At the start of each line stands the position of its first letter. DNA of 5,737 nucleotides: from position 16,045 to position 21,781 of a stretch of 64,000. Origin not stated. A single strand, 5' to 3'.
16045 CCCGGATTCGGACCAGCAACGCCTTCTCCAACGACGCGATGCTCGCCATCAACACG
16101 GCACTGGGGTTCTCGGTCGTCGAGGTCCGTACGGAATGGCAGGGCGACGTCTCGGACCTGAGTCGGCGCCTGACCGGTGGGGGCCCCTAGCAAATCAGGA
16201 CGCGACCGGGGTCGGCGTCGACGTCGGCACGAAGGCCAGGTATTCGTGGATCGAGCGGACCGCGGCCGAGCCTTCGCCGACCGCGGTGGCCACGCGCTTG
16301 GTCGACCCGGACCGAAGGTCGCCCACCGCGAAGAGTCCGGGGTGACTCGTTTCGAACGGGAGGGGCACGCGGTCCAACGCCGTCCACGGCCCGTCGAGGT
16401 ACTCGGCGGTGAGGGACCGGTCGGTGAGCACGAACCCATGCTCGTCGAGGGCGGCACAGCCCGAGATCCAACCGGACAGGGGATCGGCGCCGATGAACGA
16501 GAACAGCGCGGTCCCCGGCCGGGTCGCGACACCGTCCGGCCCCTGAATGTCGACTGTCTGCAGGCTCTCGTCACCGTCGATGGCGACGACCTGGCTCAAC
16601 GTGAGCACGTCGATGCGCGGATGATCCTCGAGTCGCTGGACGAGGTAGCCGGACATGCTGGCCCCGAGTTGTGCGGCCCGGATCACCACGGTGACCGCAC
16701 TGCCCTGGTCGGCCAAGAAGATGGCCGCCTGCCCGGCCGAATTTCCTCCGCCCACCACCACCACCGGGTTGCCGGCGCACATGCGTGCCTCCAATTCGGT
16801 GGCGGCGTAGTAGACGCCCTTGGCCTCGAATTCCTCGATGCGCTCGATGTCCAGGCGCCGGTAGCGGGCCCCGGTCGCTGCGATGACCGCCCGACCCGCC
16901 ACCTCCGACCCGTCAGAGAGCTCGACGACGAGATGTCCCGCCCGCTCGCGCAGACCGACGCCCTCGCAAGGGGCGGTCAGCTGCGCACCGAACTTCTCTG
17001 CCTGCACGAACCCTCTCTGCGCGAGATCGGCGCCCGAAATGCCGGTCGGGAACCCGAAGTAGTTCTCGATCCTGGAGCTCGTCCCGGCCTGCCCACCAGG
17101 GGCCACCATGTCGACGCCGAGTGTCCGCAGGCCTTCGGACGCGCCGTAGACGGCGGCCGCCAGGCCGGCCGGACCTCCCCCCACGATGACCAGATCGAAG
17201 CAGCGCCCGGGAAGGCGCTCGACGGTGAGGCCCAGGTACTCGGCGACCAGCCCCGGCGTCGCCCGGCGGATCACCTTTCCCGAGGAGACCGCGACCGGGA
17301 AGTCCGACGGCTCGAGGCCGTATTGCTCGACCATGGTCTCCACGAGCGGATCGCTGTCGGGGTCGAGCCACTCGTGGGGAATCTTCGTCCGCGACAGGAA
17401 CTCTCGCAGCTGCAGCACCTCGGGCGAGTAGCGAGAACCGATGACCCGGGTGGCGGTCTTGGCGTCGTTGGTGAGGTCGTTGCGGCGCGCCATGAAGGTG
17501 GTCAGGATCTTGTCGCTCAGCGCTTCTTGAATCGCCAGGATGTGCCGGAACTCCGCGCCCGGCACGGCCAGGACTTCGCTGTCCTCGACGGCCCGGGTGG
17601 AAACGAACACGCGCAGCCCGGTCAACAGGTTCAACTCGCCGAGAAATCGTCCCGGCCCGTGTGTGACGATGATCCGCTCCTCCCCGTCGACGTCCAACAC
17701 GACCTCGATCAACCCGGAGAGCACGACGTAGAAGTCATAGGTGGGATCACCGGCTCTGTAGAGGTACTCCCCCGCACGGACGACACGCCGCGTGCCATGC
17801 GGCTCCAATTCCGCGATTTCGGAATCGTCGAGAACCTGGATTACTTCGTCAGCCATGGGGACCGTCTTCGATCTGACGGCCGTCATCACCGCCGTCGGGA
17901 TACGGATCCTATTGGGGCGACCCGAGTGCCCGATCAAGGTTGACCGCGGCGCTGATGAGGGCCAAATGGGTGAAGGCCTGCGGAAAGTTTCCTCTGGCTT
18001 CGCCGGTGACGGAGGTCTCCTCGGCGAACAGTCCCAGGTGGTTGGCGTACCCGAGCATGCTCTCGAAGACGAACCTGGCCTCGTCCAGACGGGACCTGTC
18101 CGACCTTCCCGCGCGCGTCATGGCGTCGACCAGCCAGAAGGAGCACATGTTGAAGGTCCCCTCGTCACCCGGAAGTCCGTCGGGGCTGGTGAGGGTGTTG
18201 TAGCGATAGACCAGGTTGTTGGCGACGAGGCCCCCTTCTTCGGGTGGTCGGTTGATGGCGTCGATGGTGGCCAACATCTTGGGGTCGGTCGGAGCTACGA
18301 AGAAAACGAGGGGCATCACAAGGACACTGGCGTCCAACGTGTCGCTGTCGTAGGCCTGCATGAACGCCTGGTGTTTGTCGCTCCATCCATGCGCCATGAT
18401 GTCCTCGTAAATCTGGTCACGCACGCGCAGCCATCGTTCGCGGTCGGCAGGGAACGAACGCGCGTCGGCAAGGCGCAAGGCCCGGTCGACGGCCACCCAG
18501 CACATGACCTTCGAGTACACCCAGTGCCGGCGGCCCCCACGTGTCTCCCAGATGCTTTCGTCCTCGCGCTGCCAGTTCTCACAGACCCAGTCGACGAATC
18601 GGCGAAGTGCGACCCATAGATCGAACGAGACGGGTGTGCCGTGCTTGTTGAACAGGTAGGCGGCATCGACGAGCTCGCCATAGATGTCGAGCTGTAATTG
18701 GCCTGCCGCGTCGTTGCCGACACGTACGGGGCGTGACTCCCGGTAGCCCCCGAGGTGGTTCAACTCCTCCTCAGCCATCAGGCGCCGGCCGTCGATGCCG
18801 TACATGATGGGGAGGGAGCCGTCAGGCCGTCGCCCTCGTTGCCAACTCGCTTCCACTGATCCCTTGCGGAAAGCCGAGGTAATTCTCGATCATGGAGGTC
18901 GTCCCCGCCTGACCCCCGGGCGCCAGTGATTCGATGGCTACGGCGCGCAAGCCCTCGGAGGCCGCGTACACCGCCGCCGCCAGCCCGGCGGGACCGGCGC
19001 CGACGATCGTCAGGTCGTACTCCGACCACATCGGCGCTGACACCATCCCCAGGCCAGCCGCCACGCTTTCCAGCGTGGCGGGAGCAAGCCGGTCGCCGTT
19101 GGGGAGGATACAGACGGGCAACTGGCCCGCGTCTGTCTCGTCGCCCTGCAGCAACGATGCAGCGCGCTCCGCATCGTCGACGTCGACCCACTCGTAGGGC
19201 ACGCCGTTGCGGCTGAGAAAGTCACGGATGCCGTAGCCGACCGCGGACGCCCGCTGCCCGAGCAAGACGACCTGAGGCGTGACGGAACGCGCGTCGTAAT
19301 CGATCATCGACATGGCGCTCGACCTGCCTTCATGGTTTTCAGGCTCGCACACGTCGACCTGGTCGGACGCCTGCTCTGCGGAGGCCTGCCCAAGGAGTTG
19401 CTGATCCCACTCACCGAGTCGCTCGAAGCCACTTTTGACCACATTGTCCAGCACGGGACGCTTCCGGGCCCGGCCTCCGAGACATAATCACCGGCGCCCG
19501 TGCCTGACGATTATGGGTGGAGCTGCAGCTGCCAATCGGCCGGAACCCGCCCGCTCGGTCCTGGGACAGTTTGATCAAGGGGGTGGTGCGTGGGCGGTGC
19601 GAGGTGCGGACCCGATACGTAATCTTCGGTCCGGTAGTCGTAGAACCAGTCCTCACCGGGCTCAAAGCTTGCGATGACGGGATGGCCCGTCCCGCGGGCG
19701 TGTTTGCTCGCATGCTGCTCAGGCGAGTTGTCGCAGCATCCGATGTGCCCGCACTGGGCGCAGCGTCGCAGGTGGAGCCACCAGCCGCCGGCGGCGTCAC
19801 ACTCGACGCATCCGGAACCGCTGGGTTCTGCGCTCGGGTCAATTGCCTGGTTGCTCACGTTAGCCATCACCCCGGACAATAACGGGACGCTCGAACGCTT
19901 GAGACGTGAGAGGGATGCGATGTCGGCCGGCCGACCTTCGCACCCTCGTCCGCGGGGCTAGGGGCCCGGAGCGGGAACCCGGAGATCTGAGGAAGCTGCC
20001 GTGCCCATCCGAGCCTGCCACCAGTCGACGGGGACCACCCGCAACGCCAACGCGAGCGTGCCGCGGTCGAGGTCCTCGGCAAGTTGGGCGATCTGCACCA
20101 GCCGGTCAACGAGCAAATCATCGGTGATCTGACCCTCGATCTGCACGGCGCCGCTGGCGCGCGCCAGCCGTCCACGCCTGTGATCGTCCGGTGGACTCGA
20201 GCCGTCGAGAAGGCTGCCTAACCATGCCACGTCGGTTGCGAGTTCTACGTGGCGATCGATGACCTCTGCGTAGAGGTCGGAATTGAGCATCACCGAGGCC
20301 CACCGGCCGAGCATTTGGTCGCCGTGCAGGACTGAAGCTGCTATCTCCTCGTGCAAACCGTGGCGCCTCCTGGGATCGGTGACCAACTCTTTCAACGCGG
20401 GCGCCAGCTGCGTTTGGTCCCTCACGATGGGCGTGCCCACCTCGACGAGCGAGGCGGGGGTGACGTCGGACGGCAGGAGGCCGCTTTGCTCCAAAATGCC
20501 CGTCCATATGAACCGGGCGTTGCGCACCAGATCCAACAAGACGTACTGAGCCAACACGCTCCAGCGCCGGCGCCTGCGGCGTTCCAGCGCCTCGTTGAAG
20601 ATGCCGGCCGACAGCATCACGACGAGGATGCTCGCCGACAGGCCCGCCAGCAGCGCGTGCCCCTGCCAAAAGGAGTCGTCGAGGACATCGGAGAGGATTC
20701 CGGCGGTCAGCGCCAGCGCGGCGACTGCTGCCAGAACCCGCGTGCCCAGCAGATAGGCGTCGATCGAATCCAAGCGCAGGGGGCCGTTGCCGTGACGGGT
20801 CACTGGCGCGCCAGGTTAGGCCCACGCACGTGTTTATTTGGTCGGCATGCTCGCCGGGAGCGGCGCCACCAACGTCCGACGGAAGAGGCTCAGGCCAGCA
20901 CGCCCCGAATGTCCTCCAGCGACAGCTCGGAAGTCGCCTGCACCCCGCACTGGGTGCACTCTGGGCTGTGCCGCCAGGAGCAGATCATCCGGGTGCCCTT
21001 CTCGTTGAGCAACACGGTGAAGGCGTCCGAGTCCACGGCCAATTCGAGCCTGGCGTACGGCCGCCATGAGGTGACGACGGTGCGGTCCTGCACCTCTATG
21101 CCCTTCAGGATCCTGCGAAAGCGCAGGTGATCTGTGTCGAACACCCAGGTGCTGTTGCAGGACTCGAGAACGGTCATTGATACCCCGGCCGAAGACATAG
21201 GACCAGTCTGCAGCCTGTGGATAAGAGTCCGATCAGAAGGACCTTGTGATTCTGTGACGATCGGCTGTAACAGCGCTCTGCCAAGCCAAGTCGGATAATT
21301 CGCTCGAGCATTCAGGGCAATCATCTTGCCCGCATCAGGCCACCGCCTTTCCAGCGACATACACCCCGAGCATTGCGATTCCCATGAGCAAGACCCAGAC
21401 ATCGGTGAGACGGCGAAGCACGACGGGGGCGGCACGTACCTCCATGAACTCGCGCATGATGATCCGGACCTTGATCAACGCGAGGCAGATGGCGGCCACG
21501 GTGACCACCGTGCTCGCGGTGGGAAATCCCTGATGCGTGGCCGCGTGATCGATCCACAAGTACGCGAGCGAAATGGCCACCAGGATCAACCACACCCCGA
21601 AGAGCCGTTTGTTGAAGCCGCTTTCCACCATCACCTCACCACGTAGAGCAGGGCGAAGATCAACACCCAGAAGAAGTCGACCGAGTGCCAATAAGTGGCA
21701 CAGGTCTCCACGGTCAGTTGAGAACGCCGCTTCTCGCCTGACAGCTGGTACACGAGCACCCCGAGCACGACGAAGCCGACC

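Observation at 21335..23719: Four-gene membrane operon: two paralogous unknown polytopic proteins followed by orphan CyoC-like and CyoD-like subunits, with no catalytic oxidase subunits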

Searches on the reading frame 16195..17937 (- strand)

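Call 35: search_protein_families(library=pfam, proteins=[window:16195-17937:-], max_evalue=0.001)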
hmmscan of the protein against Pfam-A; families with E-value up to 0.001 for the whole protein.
window:16195-17937:- (580 aa): 7 families
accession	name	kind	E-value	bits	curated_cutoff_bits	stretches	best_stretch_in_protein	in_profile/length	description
PF07992.20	Pyr_redox_2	-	1e-28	101.1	26.1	1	247-556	1-291/291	Pyridine nucleotide-disulphide oxidoreductase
PF00027.35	cNMP_binding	-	2.5e-20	72.7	27.5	1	51-135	2-87/89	Cyclic nucleotide-binding domain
PF13738.12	Pyr_redox_3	-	2.5e-15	56.9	30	1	333-500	111-284/305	Pyridine nucleotide-disulphide oxidoreductase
PF00070.33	Pyr_redox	-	2.9e-11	44.1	22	1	392-463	2-78/82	Pyridine nucleotide-disulphide oxidoreductase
PF12831.13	FAD_oxidored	-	4.4e-07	30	27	0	248-275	1-28/416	FAD dependent oxidoreductase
PF13450.12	NAD_binding_8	-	8.6e-05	23.2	21.9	0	251-296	1-45/68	NAD(P)-binding Rossmann-like domain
PF01266.30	DAO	-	0.00072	19.6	27.9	0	248-289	1-41/353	FAD dependent oxidoreductase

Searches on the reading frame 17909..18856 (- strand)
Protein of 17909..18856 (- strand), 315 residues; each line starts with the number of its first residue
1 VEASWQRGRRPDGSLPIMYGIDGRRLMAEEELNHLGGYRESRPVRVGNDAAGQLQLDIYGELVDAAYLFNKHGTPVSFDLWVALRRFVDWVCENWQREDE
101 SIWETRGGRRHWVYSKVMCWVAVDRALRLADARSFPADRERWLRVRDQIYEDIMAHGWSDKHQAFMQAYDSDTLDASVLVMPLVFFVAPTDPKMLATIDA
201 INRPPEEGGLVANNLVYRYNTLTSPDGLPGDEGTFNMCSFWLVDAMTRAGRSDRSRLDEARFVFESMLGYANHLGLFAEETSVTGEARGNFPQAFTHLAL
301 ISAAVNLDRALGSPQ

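Call 35: search_protein_families(library=pfam, proteins=[window:17909-18856:-], max_evalue=0.001)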
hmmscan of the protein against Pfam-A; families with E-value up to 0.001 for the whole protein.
window:17909-18856:- (315 aa): 1 family
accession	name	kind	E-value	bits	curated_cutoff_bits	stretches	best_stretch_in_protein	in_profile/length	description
PF00723.27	Glyco_hydro_15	-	1.6e-59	202.3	22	1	14-304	79-426/427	Glycosyl hydrolases family 15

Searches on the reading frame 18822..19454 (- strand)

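Call 35: search_protein_families(library=pfam, proteins=[window:18822-19454:-], max_evalue=0.001)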
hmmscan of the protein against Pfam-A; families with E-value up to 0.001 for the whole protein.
window:18822-19454:- (210 aa): 5 families
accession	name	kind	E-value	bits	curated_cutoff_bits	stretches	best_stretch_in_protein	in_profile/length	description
PF01946.23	Thi4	-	1.4e-06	28.1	26.2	1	143-188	15-62/235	Thi4 family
PF07992.20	Pyr_redox_2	-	4.4e-05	23.5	26.1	1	146-200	1-57/291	Pyridine nucleotide-disulphide oxidoreductase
PF13450.12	NAD_binding_8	-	7.2e-05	23.4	21.9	1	150-186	1-38/68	NAD(P)-binding Rossmann-like domain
PF12831.13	FAD_oxidored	-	0.00017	21.4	27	1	147-183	1-38/416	FAD dependent oxidoreductase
PF00890.30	FAD_binding_2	-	0.00049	19.8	20.4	1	147-181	1-36/414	FAD binding domain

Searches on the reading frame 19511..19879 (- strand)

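Call 35: search_protein_families(library=pfam, proteins=[window:19511-19879:-], max_evalue=0.001)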
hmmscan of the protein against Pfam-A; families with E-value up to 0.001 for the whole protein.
window:19511-19879:- (122 aa): 1 family
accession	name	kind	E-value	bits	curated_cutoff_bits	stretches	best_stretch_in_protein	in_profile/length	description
PF02148.25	zf-UBP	-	8.9e-16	58.3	22.7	1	24-92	1-62/63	Zn-finger in ubiquitin-hydrolases and other protein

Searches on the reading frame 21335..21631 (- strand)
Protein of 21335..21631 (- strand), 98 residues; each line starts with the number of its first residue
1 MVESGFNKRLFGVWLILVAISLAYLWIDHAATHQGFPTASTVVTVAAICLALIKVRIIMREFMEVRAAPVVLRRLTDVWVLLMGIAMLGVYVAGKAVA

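Call 3: search_protein_families(library=pfam, proteins=[window:21335-21631:-], max_evalue=1)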
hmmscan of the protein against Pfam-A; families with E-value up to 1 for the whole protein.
window:21335-21631:- (98 aa): 1 family
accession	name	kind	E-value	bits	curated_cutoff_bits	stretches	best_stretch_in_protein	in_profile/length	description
PF03626.19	COX4_pro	-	1.8e-08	35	28.9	1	12-86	2-70/72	Prokaryotic Cytochrome C oxidase subunit IV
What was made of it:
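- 21335..21631 (-): Gene D: 98-aa member of the prokaryotic subunit IV family with 3 TM helices (CyoD/NorF-like). Pfam COX4_pro, E=1.8e-8, 35 bits against a cutoff of 28.9 (call 3).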

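Call 4: search_protein_families(library=ncbifam, proteins=[window:21335-21631:-], max_evalue=1)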
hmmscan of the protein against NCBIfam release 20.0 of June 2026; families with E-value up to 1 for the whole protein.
window:21335-21631:- (98 aa): 1 family
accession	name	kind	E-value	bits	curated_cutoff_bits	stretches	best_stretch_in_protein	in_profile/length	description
NF046089.1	CD3337_EF1877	subfamily_domain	0.064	12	120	1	3-53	136-186/450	CD3337/EF1877 family mobilome membrane protein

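Call 81: search_solved_structures(query=window:21338-21631:-, max_evalue=10)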
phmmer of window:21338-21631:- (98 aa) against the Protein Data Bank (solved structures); distinct sequences matched with E-value up to 10: 0.
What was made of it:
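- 21335..21631 (-): No PDB sequence match (call 81).
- Closest known: Subunits III and IV of heme-copper oxidases. Different: D has no detectable PDB relative by sequence (call 81).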

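Call 82: search_protein_families(library=padloc, proteins=[window:21335-21631:-], max_evalue=0.01)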
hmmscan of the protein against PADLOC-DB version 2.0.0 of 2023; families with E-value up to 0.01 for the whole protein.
window:21335-21631:- (98 aa): 0 families
